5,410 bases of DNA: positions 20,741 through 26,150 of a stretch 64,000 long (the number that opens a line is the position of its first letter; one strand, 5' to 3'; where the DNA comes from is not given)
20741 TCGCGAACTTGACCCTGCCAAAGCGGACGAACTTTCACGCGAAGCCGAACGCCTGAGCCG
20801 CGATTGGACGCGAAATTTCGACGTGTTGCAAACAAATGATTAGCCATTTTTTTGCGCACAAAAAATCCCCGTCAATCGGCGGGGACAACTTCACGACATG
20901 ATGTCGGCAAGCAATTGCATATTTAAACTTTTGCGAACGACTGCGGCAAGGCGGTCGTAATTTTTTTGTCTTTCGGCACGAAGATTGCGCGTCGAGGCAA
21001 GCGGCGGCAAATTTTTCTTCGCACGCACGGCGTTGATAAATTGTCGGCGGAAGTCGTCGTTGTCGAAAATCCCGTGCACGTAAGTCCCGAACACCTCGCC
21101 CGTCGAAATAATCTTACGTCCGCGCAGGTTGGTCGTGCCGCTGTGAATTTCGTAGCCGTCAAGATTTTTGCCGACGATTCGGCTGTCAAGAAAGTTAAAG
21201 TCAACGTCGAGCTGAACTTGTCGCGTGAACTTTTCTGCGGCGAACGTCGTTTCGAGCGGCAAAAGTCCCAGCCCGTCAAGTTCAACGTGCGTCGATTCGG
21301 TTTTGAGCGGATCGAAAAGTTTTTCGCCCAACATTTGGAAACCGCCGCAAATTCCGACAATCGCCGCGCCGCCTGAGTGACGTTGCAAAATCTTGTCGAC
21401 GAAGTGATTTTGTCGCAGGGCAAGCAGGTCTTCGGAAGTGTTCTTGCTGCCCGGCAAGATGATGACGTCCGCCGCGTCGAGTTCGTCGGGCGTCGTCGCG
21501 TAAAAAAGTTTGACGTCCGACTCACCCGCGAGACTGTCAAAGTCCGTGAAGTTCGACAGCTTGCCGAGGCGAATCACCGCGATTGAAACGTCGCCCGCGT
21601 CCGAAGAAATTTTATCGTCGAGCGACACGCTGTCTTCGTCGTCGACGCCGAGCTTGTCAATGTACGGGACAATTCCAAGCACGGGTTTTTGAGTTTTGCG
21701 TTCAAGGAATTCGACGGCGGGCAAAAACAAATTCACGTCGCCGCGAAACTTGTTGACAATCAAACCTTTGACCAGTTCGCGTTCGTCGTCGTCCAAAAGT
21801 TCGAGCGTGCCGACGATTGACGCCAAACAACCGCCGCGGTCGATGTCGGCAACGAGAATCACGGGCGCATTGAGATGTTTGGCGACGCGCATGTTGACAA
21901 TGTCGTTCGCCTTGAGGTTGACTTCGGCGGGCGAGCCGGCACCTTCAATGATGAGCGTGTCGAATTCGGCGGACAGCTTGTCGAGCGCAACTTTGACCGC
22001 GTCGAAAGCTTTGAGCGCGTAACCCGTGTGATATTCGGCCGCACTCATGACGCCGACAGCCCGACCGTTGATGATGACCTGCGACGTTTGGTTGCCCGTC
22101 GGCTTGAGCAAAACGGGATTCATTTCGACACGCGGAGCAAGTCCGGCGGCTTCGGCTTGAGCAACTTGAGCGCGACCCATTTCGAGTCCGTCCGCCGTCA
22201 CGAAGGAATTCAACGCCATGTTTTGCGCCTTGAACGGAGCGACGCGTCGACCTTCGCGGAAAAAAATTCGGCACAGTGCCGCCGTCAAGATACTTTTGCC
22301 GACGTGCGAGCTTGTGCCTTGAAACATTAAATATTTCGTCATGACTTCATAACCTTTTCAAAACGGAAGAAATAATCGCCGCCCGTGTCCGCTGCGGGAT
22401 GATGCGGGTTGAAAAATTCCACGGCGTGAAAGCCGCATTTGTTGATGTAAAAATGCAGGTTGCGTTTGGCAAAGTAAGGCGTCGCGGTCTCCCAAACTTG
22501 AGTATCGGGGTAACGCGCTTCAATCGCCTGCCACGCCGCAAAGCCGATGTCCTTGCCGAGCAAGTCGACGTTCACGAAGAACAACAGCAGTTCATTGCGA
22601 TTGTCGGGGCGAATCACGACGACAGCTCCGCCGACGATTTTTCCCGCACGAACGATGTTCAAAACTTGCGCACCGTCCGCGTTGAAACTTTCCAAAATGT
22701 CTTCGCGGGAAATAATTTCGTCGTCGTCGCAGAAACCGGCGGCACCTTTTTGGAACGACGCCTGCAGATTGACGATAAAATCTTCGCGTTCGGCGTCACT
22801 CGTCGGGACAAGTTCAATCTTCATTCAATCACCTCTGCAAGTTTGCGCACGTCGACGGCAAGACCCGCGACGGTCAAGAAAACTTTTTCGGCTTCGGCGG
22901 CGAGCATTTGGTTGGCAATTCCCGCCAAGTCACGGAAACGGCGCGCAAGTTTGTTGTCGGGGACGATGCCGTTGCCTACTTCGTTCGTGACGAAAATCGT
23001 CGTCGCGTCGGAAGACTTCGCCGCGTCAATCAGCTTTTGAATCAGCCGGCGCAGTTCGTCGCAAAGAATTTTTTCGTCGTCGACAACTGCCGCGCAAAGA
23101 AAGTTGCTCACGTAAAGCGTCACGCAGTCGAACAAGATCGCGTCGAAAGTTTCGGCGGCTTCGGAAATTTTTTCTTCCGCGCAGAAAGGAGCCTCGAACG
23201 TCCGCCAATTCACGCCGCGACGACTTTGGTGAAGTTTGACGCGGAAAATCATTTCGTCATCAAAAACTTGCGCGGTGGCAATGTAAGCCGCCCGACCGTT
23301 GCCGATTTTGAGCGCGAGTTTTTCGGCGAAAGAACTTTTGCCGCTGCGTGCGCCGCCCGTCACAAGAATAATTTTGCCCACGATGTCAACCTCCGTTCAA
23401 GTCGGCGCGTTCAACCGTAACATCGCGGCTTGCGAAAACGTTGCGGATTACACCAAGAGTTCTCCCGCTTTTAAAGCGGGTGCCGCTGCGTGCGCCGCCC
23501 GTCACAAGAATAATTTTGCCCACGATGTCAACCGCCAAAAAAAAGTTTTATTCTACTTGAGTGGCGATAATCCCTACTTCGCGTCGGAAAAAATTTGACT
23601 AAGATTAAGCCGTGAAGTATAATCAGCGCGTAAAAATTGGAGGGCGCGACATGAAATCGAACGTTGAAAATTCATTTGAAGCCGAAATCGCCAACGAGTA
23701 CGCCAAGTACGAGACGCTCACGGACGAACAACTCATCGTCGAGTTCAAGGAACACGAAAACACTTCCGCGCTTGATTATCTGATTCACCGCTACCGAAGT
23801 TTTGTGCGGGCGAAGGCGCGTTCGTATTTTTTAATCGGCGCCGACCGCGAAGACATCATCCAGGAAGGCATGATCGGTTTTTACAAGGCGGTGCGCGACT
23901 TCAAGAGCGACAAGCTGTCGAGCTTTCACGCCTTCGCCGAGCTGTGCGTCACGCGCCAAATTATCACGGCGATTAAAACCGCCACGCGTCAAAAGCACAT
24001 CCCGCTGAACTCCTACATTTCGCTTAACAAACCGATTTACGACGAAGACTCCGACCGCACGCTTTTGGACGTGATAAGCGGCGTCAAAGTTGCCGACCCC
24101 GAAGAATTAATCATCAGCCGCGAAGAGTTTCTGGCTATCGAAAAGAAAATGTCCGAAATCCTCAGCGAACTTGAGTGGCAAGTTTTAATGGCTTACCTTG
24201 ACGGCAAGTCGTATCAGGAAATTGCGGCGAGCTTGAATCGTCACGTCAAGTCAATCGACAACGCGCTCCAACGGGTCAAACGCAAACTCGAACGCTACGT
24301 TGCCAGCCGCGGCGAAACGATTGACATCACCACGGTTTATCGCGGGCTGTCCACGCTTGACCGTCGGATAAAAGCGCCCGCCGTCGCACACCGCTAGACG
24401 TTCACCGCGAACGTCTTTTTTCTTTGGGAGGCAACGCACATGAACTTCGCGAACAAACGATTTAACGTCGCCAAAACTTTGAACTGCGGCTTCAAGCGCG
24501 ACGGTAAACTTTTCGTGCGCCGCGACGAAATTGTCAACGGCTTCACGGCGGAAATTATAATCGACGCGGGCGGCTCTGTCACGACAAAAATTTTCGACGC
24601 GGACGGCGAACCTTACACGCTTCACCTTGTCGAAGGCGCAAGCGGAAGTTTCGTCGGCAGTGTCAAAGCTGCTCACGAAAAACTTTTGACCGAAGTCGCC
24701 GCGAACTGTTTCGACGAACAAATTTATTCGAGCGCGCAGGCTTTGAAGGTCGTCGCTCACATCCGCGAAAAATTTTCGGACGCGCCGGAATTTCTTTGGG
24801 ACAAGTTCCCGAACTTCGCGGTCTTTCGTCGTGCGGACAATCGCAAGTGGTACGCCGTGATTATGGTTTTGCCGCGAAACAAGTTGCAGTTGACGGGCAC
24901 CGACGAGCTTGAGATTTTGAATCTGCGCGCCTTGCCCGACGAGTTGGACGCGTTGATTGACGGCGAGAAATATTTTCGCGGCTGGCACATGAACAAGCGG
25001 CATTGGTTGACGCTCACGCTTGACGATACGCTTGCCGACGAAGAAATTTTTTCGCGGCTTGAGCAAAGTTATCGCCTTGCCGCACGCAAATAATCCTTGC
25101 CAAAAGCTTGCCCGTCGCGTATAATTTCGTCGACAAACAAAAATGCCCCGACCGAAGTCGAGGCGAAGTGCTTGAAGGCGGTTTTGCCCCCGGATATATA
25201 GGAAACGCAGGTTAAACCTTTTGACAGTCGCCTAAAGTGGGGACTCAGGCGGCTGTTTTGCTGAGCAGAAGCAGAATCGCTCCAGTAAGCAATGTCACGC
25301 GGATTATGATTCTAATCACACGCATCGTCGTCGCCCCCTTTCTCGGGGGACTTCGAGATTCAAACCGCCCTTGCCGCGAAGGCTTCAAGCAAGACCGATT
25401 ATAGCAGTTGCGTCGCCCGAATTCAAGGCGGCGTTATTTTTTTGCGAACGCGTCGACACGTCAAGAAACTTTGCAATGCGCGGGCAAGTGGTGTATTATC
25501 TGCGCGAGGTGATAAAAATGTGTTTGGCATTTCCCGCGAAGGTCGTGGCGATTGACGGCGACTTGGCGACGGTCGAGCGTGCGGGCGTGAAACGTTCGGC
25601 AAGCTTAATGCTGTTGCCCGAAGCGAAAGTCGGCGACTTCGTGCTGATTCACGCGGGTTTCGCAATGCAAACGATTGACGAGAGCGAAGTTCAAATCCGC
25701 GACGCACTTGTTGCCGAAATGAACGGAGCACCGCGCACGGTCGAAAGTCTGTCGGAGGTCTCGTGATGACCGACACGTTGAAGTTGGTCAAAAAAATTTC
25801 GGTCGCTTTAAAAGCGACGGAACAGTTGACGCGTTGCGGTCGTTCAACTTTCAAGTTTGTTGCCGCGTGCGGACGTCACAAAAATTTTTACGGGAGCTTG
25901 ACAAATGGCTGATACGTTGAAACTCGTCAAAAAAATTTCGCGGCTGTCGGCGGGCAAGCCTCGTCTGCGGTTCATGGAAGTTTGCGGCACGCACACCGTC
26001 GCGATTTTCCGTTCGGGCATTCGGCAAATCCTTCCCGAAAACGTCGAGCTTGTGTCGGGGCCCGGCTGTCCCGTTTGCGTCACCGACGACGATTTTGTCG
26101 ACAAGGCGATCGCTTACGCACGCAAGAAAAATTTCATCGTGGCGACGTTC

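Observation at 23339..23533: Hairpin element in front of cobU flanked by a perfect 53-bp target duplication; type copy of a junction-seeking repeat family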

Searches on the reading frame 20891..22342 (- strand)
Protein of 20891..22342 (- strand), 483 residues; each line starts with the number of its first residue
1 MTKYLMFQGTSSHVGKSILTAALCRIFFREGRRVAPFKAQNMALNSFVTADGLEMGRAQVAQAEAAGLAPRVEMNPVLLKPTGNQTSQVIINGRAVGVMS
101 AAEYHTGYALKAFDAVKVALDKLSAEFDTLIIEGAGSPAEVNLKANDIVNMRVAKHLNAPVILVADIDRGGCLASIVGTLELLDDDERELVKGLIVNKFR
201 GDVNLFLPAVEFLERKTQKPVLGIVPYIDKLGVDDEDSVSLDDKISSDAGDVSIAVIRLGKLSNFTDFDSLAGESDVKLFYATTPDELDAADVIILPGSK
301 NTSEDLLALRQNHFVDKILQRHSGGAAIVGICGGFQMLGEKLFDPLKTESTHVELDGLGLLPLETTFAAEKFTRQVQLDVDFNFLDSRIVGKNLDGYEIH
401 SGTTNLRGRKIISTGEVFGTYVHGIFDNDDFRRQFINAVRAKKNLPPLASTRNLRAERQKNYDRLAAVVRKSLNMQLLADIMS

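Call 11: find_encoding_contigs(protein=window:20891-22342:-, flank=10000, max_places=10)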
Protein window:20891-22342:- (483 aa): no gene with exactly this product is on record in the collection.

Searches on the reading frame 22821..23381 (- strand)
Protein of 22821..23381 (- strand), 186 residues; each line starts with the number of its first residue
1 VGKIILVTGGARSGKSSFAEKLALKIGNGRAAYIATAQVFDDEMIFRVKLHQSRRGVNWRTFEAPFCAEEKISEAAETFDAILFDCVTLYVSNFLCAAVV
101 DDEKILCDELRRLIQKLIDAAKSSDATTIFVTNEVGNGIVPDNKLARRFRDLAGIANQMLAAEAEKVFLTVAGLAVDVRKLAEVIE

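Call 10: find_encoding_contigs(protein=window:22821-23381:-, flank=10000, max_places=10)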
Protein window:22821-23381:- (186 aa): no gene with exactly this product is on record in the collection.
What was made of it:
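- Tried and rejected: Exact-protein look-ups of the window's CobU and CobQ found nothing (calls 10, 11).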

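Call 16: find_homologous_proteins(query=window:22821-23381:-, max_evalue=1e-40)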
Query window:22821-23381:- (186 aa): 1086 proteins with E <= 1e-40 among 8000 candidates; the best 120 are listed.
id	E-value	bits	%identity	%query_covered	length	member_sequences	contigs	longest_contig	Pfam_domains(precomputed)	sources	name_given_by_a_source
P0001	1.6e-110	384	98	100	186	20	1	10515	PF02283.23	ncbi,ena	-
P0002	2.8e-104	364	93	98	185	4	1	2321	PF02283.23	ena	-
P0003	3.1e-99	348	88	100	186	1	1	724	PF02283.23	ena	-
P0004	3.9e-97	341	86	99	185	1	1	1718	PF02283.23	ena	-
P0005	1.1e-96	339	87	99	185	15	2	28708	PF02283.23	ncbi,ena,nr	ncbi:MAG: bifunctional adenosylcobinamide kinase/adenosylcobinamide-phosphate guanylyltransferase [S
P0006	3.9e-96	337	86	99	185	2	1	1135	PF02283.23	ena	-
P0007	7.1e-96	337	86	99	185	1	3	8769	PF02283.23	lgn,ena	-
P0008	7.3e-96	337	86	98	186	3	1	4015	PF02283.23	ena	-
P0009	1.1e-95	336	86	99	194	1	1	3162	PF02283.23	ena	-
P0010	1.1e-95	336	87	99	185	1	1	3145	PF02283.23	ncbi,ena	-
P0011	2.3e-95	335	86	98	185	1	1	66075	PF02283.23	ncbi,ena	-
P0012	5.1e-95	334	85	99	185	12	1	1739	PF02283.23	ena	-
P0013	6.6e-95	333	84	99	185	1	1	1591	PF02283.23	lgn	-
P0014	1.2e-94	333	84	100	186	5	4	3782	PF02283.23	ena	-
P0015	1.5e-94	332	85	99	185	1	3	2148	PF02283.23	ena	-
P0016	1.7e-94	332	83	99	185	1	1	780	PF02283.23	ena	-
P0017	3.7e-94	331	82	99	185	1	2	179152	PF02283.23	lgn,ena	-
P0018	4.3e-94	331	83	99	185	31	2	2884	PF02283.23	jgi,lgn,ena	-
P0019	5.4e-94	331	85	98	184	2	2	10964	PF02283.23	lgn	-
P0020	6.8e-94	330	87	98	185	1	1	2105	PF02283.23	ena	-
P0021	1.4e-93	329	83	99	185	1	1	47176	PF02283.23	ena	-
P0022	2.2e-93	329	84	99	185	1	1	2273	PF02283.23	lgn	-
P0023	2.5e-93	328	86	98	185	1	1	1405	PF02283.23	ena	-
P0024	2.6e-93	328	83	98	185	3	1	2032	PF02283.23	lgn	-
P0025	4.5e-93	328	84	98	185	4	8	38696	PF02283.23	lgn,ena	-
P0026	4.7e-93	327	82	98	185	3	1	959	PF02283.23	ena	-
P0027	6.5e-93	327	83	98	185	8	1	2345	PF02283.23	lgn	-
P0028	6.6e-93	327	83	98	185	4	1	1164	PF02283.23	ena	-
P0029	7.2e-93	327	82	99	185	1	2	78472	PF02283.23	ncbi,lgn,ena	-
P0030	1.0e-92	326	84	98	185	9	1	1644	PF02283.23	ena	-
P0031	1.1e-92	326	82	99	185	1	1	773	PF02283.23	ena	-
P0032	1.2e-92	326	83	99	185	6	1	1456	PF02283.23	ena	-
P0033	1.5e-92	326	84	98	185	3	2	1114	PF02283.23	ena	-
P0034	1.9e-92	326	84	98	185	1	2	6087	PF02283.23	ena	-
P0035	2.1e-92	325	84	98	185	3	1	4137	PF02283.23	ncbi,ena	-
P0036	2.1e-92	325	84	98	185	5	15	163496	PF02283.23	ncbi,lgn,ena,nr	ncbi:MAG: bifunctional adenosylcobinamide kinase/adenosylcobinamide-phosphate guanylyltransferase [S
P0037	2.8e-92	325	84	98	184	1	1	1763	PF02283.23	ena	-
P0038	4.9e-92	324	83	98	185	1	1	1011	PF02283.23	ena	-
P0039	5.8e-92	324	83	99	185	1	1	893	PF02283.23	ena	-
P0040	6.1e-92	324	83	99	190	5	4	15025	PF02283.23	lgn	-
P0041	9.3e-92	323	83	99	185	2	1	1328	PF02283.23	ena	-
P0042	1.1e-91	323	81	99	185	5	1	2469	PF02283.23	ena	-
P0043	1.1e-91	323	83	98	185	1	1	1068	PF02283.23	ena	-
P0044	1.7e-91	322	84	100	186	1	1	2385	PF02283.23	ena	-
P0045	2.0e-91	322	82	99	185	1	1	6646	PF02283.23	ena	-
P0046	2.1e-91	322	83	98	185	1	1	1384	PF02283.23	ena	-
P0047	2.3e-91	322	83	99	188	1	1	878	PF02283.23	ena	-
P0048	2.5e-91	322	82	99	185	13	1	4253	PF02283.23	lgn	-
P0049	3.1e-91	322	83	100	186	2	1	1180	PF02283.23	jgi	-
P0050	3.9e-91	321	82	99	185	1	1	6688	PF02283.23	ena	-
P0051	4.4e-91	321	80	99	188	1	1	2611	PF02283.23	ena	-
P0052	5.8e-91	321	82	98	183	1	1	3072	PF02283.23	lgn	-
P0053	9.3e-91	320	85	97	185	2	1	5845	PF02283.23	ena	-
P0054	1.1e-90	320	83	99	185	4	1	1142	PF02283.23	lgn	-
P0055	1.2e-90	320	81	99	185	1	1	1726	PF02283.23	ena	-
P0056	1.2e-90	320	82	99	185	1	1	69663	PF02283.23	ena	-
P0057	1.3e-90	320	82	99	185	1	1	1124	PF02283.23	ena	-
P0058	1.5e-90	319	81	98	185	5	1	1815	PF02283.23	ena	-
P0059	2.0e-90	319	81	98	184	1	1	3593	PF02283.23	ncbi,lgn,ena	-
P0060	2.2e-90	319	83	99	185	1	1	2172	PF02283.23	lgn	-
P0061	2.2e-90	319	81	98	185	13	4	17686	PF02283.23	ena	-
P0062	2.4e-90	319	80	99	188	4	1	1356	PF02283.23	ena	-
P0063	2.9e-90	318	81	98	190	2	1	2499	PF02283.23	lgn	-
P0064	3.3e-90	318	82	97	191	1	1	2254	PF02283.23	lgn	-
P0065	4.0e-90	318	82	99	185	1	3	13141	PF02283.23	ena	-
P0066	4.1e-90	318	81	97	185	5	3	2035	PF02283.23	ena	-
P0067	4.3e-90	318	78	100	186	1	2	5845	PF02283.23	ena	-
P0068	4.4e-90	318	81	99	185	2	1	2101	PF02283.23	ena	-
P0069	7.7e-90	317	82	98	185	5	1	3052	PF02283.23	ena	-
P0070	8.3e-90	317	81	99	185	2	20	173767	PF02283.23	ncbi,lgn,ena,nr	ncbi:MAG: bifunctional adenosylcobinamide kinase/adenosylcobinamide-phosphate guanylyltransferase [S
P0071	1.0e-89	317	82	99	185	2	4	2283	PF02283.23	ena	-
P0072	1.1e-89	316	82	99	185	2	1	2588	PF02283.23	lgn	-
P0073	1.2e-89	316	82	99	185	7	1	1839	PF02283.23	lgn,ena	-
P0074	1.4e-89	316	81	98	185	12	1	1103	PF02283.23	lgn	-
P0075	1.7e-89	316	82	97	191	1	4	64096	PF02283.23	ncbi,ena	-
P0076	1.9e-89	316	79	99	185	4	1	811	PF02283.23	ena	-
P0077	2.3e-89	315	82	99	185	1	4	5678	PF02283.23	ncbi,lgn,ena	-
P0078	2.4e-89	315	80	98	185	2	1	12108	PF02283.23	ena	-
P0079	2.6e-89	315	82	99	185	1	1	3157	PF02283.23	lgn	-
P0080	3.4e-89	315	78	99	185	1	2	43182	PF02283.23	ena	-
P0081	3.5e-89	315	81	97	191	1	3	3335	PF02283.23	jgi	-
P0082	3.6e-89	315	80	100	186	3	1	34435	PF02283.23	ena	-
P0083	4.4e-89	315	81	99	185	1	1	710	PF02283.23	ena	-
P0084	5.0e-89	314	82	99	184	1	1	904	PF02283.23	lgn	-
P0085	5.0e-89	314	79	99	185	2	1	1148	PF02283.23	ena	-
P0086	5.4e-89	314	82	96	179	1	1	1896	PF02283.23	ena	-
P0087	5.9e-89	314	79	99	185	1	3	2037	PF02283.23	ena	-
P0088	6.0e-89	314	79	99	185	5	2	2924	PF02283.23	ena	-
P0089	7.9e-89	314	80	99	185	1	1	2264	PF02283.23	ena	-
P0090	9.3e-89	313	80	98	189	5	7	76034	PF02283.23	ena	-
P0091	9.6e-89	313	80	99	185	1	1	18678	PF02283.23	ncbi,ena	-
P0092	1.1e-88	313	80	99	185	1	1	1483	PF02283.23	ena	-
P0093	1.1e-88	313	78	98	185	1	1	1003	PF02283.23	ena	-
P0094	1.2e-88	313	81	99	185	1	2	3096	PF02283.23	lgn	-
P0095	1.2e-88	313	80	98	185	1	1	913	PF02283.23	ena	-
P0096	1.5e-88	313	82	99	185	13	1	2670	PF02283.23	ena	-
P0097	1.5e-88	313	79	99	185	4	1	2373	PF02283.23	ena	-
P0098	1.7e-88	313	81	99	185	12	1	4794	PF02283.23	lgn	-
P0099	1.8e-88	313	80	98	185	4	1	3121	PF02283.23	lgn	-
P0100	1.9e-88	312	82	99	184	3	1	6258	PF02283.23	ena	-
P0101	2.2e-88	312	79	99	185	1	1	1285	PF02283.23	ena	-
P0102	2.3e-88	312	80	98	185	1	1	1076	PF02283.23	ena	-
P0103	2.5e-88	312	80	99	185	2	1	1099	PF02283.23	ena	-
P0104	2.7e-88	312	77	99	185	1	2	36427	PF02283.23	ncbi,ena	-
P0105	2.9e-88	312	79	99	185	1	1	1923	PF02283.23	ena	-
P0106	3.8e-88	312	79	98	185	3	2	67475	PF02283.23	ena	-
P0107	5.1e-88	311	78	98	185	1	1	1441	PF02283.23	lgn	-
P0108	6.0e-88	311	82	97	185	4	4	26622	PF02283.23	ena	-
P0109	6.2e-88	311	80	99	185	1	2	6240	PF02283.23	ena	-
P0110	7.4e-88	311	81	98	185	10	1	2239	PF02283.23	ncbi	-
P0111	9.2e-88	310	80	95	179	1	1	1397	PF02283.23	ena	-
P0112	9.6e-88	310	79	99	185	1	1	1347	PF02283.23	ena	-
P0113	1.1e-87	310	79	100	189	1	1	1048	PF02283.23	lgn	-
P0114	1.2e-87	310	80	96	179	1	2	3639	PF02283.23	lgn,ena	-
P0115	1.8e-87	309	81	99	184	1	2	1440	PF02283.23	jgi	-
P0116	1.9e-87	309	81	99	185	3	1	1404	PF02283.23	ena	-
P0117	2.0e-87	309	81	98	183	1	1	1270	PF02283.23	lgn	-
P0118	2.4e-87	309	80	99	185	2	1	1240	PF02283.23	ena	-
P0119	3.4e-87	308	78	98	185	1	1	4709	PF02283.23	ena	-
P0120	3.6e-87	308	79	98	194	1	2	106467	PF02283.23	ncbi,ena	-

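Call 17: find_encoding_contigs(protein=P0001, flank=3000, max_places=6)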
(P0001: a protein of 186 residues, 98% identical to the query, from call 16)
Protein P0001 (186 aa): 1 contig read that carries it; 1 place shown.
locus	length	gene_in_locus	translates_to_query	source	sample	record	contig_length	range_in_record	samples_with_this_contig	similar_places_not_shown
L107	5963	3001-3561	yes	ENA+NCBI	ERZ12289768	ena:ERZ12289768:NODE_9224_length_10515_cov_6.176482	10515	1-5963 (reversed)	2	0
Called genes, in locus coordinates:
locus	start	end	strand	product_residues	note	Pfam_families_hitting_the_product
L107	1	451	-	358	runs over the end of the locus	PF01924:HypD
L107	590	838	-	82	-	PF01455:HupF_HypC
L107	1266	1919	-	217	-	PF04237:YjbR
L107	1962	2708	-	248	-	PF04542:Sigma70_r2, PF08281:Sigma70_r4_2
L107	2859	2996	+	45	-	-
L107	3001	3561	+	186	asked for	PF02283:CobU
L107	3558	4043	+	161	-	-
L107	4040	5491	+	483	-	PF01656:CbiA, PF13500:AAA_26, PF07685:GATase_3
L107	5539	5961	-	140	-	?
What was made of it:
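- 22821..23381 (-): cobU, encoding adenosylcobinamide kinase / guanylyltransferase (186 aa). 98%-identical homologue P0001 with PF02283 (calls 16, 17).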

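Call 18: find_encoding_contigs(protein=P0002, flank=3000, max_places=4)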
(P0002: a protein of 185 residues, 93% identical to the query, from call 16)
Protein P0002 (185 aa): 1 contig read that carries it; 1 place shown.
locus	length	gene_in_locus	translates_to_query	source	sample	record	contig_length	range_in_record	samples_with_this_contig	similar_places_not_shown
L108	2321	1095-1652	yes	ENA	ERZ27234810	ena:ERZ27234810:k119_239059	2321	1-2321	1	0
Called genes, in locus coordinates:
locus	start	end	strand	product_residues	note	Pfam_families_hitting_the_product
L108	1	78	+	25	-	?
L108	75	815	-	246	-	PF04542:Sigma70_r2, PF08281:Sigma70_r4_2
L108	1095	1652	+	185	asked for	PF02283:CobU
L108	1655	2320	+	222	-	?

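Call 20: find_related_loci(query=window:22821-23381:-, collection=metagenome_contigs, flank=2500)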
Query window:22821-23381:- (186 aa) in metagenome_contigs; peptide patterns used: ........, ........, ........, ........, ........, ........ (x = any residue, [..] = any of these).
249 stretches matched a pattern; 55 encode a relative of the query (tblastn E <= 1e-3); 55 distinct loci.
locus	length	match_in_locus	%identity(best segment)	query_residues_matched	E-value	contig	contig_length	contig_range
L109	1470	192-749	97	1-186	2e-128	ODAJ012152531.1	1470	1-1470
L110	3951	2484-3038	87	1-185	3e-106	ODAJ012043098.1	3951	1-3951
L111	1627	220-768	86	1-183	1e-110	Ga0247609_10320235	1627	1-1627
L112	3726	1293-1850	84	1-186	2e-103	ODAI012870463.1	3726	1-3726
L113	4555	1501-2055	79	1-185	2e-97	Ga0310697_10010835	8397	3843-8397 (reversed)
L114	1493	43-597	78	1-185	1e-101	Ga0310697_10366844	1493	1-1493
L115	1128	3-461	86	31-183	7e-93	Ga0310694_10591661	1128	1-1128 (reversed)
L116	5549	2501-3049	69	1-183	4e-82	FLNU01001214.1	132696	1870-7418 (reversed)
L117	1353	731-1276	68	1-183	4e-84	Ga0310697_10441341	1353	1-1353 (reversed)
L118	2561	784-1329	70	1-183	3e-80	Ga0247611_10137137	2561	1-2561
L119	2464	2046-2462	78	1-139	3e-70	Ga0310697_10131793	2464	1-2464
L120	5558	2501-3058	59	1-186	3e-69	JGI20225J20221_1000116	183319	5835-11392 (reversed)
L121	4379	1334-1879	55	1-179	3e-65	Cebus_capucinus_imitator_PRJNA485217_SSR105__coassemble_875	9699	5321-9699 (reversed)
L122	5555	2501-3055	55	1-185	7e-65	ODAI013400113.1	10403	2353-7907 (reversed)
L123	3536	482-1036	55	1-185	4e-65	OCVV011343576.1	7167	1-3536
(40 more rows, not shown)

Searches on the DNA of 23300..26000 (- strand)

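Call 66: search_dna_similar(query=window:23339-23533:-, collection=plasmids, mode=distant, max_evalue=0.01, max_rows=10)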
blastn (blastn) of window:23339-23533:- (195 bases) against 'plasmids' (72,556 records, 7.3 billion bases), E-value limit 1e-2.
No match.

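Call 74: search_rna_families(source=window, start=23300, end=26000, threshold=evalue, max_evalue=1)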
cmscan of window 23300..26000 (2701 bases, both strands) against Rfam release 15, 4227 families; matches with E-value up to 1: 0.
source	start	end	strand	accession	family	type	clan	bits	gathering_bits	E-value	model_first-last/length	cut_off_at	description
